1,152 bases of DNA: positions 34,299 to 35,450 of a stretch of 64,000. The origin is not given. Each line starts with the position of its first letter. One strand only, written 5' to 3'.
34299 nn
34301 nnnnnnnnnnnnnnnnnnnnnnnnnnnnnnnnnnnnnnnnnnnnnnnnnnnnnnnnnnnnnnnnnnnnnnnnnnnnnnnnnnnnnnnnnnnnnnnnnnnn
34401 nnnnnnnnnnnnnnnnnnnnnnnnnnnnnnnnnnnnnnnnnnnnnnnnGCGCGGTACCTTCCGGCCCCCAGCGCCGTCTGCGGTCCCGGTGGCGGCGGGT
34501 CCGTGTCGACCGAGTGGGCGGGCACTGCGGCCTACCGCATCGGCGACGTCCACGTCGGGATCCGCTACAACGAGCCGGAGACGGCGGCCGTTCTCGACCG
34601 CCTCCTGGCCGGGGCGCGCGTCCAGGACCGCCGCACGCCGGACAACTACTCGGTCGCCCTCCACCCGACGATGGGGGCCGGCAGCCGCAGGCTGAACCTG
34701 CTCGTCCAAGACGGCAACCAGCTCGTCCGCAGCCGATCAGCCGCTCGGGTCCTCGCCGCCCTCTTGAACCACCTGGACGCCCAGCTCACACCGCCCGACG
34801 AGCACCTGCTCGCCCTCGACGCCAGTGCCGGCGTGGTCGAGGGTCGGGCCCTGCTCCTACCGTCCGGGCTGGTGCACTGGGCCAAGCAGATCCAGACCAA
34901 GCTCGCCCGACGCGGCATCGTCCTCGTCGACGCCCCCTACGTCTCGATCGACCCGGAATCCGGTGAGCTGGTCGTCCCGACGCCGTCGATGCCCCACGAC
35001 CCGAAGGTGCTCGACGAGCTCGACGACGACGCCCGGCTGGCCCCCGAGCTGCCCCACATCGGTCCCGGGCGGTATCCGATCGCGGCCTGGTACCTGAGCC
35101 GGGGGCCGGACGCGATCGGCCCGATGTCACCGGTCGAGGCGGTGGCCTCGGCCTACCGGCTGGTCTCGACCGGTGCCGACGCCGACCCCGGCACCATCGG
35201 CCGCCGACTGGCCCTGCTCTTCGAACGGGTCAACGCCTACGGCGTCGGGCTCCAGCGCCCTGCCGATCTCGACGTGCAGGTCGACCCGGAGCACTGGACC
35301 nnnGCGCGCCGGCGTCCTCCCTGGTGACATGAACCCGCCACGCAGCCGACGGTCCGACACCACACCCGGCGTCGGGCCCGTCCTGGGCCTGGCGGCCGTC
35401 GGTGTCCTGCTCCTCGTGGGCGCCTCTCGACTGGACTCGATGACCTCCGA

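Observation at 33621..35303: PqqD-like / thioredoxin (CGFC) / unknown-domain fusion protein embedded in the EPS assembly core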

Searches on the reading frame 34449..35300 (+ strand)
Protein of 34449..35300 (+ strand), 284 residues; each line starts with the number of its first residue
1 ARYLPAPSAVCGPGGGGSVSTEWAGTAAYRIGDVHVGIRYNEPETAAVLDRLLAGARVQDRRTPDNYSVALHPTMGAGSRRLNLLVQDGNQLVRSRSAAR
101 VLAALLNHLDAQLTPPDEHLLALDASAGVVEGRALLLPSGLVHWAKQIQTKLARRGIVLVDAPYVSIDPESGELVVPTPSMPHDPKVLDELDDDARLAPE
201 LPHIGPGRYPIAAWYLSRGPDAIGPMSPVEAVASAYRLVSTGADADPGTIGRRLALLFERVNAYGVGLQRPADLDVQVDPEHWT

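Call 6: search_protein_families(library=pfam, max_evalue=1, proteins=[window:34449-35300:+])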
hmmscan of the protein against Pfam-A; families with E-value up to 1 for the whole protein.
seq(284 aa): 0 families

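Call 7: search_protein_families(library=ncbifam, max_evalue=1, proteins=[window:34449-35300:+])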
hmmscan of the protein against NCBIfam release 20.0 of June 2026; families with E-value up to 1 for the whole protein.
seq(284 aa): 0 families
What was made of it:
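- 34449..35300 (+): C-terminal domain of 284 residues as modelled. It is a full-length homologue of stand-alone HprK-related-kinase-A-like proteins and lacks the Walker A motif, so I read it as a pseudokinase. No Pfam or NCBIfam hit (calls 6, 7).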

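Call 17: predict_structure(alignment_id=A1)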
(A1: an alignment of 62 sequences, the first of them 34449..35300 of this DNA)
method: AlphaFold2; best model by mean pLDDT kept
length: 284 residues; sequences in the alignment: 62
mean_pLDDT: 92.9   pTM: 0.90
mean pLDDT of the five models: 92.9, 92.2, 91.8, 91.7, 91.6
residues with pLDDT >= 90: 235; 70-90: 38; 50-70: 8; < 50: 3
segments of 3 or more residues with pLDDT < 50: 14-16
pLDDT, mean of each block of 10 residues (from residue 1): 83 56 96 97 98 98 97 84 94 95 97 95 97 96 89 94 97 97 96 88 96 97 97 97 89 98 96 91 88
secondary structure, 60 per line:
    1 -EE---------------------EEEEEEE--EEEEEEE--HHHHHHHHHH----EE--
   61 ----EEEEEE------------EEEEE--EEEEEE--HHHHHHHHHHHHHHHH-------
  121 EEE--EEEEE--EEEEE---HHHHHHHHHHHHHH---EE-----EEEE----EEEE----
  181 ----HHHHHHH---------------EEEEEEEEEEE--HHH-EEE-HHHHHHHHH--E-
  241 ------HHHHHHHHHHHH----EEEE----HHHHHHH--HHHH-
elements in order: E25-31 E34-40 H43-52 E65-70 E83-87 E90-95 H98-113 E121-123 E126-130 E133-137 H141-154 E165-168 E173-176 H185-191 E207-217 E224-226 H228-236 H247-258 E263-266 H271-277 H280-283
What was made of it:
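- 34449..35300 (+): AF2 model pLDDT 92.9, pTM 0.90 (call 17).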

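Call 19: fold_search(model_id=the predicted structure, library=pdb)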
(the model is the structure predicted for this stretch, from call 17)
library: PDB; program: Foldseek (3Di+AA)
matches with E <= 10: 239; with E <= 0.001: 0
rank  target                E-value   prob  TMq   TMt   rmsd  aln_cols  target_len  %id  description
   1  6v2n                  1.0e-03  0.96  0.31  0.19  14.6       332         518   11  Crystal structure of E. coli phosphoenolpyruvate carboxykinase mutant Lys254Ser (released 2019-12-25)
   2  6asm                  1.3e-03  0.95  0.32  0.20  14.2       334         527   11  E. coli phosphoenolpyruvate carboxykinase G209S K212C mutant bound to thiosulfate (released 2018-08-29)
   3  8iuf_E2               4.6e-03  0.90  0.31  0.21  13.0       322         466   11  Cryo-EM structure of Euglena gracilis super-complex I+III2+IV, composite (released 2024-02-28)
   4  6crt                  6.6e-03  0.75  0.31  0.19  15.1       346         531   11  Arg65Gln Mutagenic E.coli PCK (released 2018-04-04)
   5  1ytm_A                1.7e-02  0.63  0.30  0.19  14.7       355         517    9  Crystal structure of phosphoenolpyruvate carboxykinase of Anaerobiospirillum succiniciproducens complexed with ATP, ox (released 2006-01-24)
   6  1kkl_B                1.9e-01  0.44  0.26  0.39   8.5       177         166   10  L.casei HprK/P in complex with B.subtilis HPr (released 2002-08-28)
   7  1kkl_C                3.0e-01  0.30  0.25  0.37   8.5       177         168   10  L.casei HprK/P in complex with B.subtilis HPr (released 2002-08-28)
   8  1kkl_A                3.2e-01  0.30  0.26  0.39   8.2       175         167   10  L.casei HprK/P in complex with B.subtilis HPr (released 2002-08-28)
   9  1jb1                  3.4e-01  0.28  0.25  0.39   8.4       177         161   11  Lactobacillus casei HprK/P Bound to Phosphate (released 2001-08-08)
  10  2qmh_J                3.9e-01  0.30  0.26  0.37   8.0       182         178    9  structure of V267F mutant HprK/P (released 2007-09-18)
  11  2qmh_B                4.1e-01  0.25  0.26  0.37   9.2       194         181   11  structure of V267F mutant HprK/P (released 2007-09-18)
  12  6r76_A                4.3e-01  0.06  0.14  0.12  13.8       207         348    9  Crystal structure of trans-3-Hydroxy-L-proline dehydratase from Thermococcus litoralis - open conformation (released 2019-07-03)
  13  3tqf_B                5.2e-01  0.25  0.24  0.41   9.3       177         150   11  Structure of the Hpr(Ser) kinase/phosphatase from Coxiella burnetii (released 2011-09-21)
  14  2qmh_C                5.5e-01  0.20  0.23  0.36   8.8       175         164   11  structure of V267F mutant HprK/P (released 2007-09-18)
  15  3tqf_A                5.8e-01  0.25  0.26  0.40   8.5       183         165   10  Structure of the Hpr(Ser) kinase/phosphatase from Coxiella burnetii (released 2011-09-21)
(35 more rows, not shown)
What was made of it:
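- On HprK-related kinase A / HprK superfamily: Foldseek finds PEPCK at E 1e-3 and many HprK/P chains (call 19).
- Closest known: HprK/P and PEP carboxykinase. Same: These are the best structural matches of the C-domain model (call 19).
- Foldseek hits PEPCK and HprK/P (call 19).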

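Call 25: find_related_loci(query=A1, collection=genome_contigs, flank=10000)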
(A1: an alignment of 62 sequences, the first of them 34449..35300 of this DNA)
Query A1 (284 aa) in genome_contigs; peptide patterns used: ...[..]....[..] (x = any residue, [..] = any of these).
78 stretches matched a pattern; 43 encode a relative of the query (tblastn E <= 1e-3); 43 distinct loci.
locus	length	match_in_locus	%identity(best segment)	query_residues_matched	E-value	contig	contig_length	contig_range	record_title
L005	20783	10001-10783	69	20-282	4e-106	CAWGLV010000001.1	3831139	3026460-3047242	MAG: uncultured Microthrixaceae bacterium isolate MFD09779.bin.1.83 genome assembly, contig: contig_11972, whole genome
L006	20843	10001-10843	66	3-282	2e-98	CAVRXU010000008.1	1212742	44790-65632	MAG: uncultured Microthrixaceae bacterium isolate MFD02242.bin.1.1 genome assembly, contig: contig_864, whole genome sho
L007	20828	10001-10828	54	2-274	3e-76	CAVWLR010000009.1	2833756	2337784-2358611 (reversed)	MAG: uncultured Actinomycetes bacterium isolate MFD09368.bin.2.19 genome assembly, contig: contig_4828, whole genome sho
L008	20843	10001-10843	51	2-278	2e-75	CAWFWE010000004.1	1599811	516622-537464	MAG: uncultured Actinomycetes bacterium isolate MFD04944.bin.2.69 genome assembly, contig: contig_31775, whole genome sh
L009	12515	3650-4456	53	2-266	1e-73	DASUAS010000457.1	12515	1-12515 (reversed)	MAG TPA_asm: Acidimicrobiia bacterium isolate SMAG_U2501 k141_408169, whole genome shotgun sequence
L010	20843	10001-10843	51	2-278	6e-71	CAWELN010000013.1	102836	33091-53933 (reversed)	MAG: uncultured Actinomycetes bacterium isolate MFD05841.bin.2.21 genome assembly, contig: contig_28369, whole genome sh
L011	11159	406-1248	51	2-278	2e-70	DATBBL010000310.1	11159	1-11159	MAG TPA_asm: Acidimicrobiia bacterium isolate SMAG_U5758 k141_4216046, whole genome shotgun sequence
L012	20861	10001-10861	51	2-278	4e-70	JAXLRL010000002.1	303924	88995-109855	MAG: Acidimicrobiia bacterium isolate STL-ACT8 C4.45.fa-2, whole genome shotgun sequence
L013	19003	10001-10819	49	3-279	8e-69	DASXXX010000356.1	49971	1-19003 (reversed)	MAG TPA_asm: Acidimicrobiia bacterium isolate SMAG_U4809 k141_1025736, whole genome shotgun sequence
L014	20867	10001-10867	44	1-278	5e-62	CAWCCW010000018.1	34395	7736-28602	MAG: uncultured Acidimicrobiaceae bacterium isolate MFD04434.bin.2.36 genome assembly, contig: contig_41997, whole genom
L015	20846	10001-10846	45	2-281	3e-59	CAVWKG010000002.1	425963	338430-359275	MAG: uncultured Acidimicrobiaceae bacterium isolate MFD00731.bin.1.113 genome assembly, contig: contig_24204, whole geno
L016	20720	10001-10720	51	2-234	2e-58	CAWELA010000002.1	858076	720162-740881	MAG: uncultured Acidimicrobiia bacterium isolate MFD05684.bin.2.108 genome assembly, contig: contig_31382, whole genome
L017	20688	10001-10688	59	2-224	1e-63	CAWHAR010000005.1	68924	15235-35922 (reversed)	MAG: uncultured Actinomycetes bacterium isolate MFD04967.bin.2.51 genome assembly, contig: contig_43401, whole genome sh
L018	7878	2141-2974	46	2-274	5e-57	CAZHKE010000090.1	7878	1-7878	MAG TPA_asm: uncultured Bifidobacteriaceae bacterium isolate SRP214966_co6_51 genome assembly, contig: NODE_6804_length_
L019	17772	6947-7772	46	3-278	4e-67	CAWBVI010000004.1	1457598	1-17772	MAG: uncultured Microthrixaceae bacterium isolate MFD06742.bin.2.52 genome assembly, contig: contig_39970, whole genome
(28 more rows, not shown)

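Call 32: search_protein_families(library=ncbifam, max_evalue=0.01, proteins=[L005:11460-12320:-])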
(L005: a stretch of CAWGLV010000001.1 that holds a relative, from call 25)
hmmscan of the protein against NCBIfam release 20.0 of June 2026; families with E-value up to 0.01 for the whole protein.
L005:11460-12320:- (286 aa): 2 families
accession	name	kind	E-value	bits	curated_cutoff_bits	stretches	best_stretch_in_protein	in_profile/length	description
TIGR04352.1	HprK_rel_A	equivalog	1.1e-23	83.8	200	1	96-274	96-278/280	HprK-related kinase A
TIGR04355.1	HprK_rel_B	hypoth_equivalog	2.3e-05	23.7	200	1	95-171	143-221/351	HprK-related kinase B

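Call 33: search_protein_families(library=pfam, max_evalue=0.01, proteins=[L005:11460-12320:-, L005:12963-13628:-, L005:14118-14693:+])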
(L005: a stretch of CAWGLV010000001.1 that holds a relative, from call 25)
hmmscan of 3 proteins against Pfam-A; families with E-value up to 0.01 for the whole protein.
L005:11460-12320:- (286 aa): 0 families

L005:12963-13628:- (221 aa): 0 families

L005:14118-14693:+ (191 aa): 0 families

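Call 36: find_homologous_proteins(query=L005:11460-12320:-, max_evalue=0.001)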
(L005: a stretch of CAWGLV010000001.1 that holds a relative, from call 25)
Query L005:11460-12320:- (286 aa): 395 proteins with E <= 0.001 among 8000 candidates; the best 120 are listed.
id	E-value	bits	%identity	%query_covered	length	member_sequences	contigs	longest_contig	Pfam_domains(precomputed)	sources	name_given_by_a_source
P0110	9.0e-187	638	100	100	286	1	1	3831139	-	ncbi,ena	-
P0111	5.5e-125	435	72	100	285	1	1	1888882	-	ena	-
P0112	1.3e-124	433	72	99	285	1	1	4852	-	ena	-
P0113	1.3e-124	433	80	92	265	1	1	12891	-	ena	-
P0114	3.0e-123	429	72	100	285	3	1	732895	-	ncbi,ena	-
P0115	2.3e-120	420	69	100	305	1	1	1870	-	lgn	-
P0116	4.2e-120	419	73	98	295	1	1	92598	-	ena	-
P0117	5.0e-104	366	78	76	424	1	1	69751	PF05402.19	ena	-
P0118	1.7e-100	354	69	84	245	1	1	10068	-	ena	-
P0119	3.4e-88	314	82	62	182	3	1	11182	-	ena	-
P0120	1.7e-87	312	53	100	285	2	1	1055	-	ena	-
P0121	8.0e-87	309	55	100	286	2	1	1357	-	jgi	jgi:hypothetical protein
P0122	2.8e-86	308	52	99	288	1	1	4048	-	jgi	jgi:hypothetical protein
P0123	3.2e-86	307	56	95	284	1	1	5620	-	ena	-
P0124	8.1e-85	303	55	95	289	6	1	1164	-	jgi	jgi:hypothetical protein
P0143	2.8e-80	288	54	98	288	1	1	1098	PF27840.1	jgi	jgi:hypothetical protein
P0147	2.4e-79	285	54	95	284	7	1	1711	PF27840.1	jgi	-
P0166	1.6e-76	276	50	97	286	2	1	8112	PF27840.1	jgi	jgi:hypothetical protein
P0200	1.2e-65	240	48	94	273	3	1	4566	PF27840.1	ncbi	ncbi:MAG: hypothetical protein WDA60_19525 [Acidimicrobiia bacterium]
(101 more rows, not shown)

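Call 44: search_protein_representatives(protein=window:34449-35300:+)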
Query: 284 residues. Proteins with E-value up to 0.001 (for the whole library): 734; up to 1e-10: 362; up to 1e-30: 91. The best 150 are listed.
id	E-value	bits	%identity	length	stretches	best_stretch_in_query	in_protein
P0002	3.1e-139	479.8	78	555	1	3-283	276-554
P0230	1.7e-73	264.2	52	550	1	2-274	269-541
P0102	4.6e-73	262.7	55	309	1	2-265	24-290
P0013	1.2e-72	261.4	54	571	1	2-274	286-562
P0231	4.0e-70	253.1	53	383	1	2-274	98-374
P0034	7.6e-69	248.9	54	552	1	2-248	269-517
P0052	4.6e-67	243.0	48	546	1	2-273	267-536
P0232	1.0e-65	238.6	50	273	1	10-252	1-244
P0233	2.3e-65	237.4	48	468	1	2-275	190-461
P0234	3.6e-65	236.8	57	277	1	10-233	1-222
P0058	1.7e-62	228.0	48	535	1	1-274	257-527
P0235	3.8e-62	226.9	49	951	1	2-277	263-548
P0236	1.6e-59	218.3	50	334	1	1-242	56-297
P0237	3.2e-59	217.3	47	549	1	2-278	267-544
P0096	1.8e-57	211.6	56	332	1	2-206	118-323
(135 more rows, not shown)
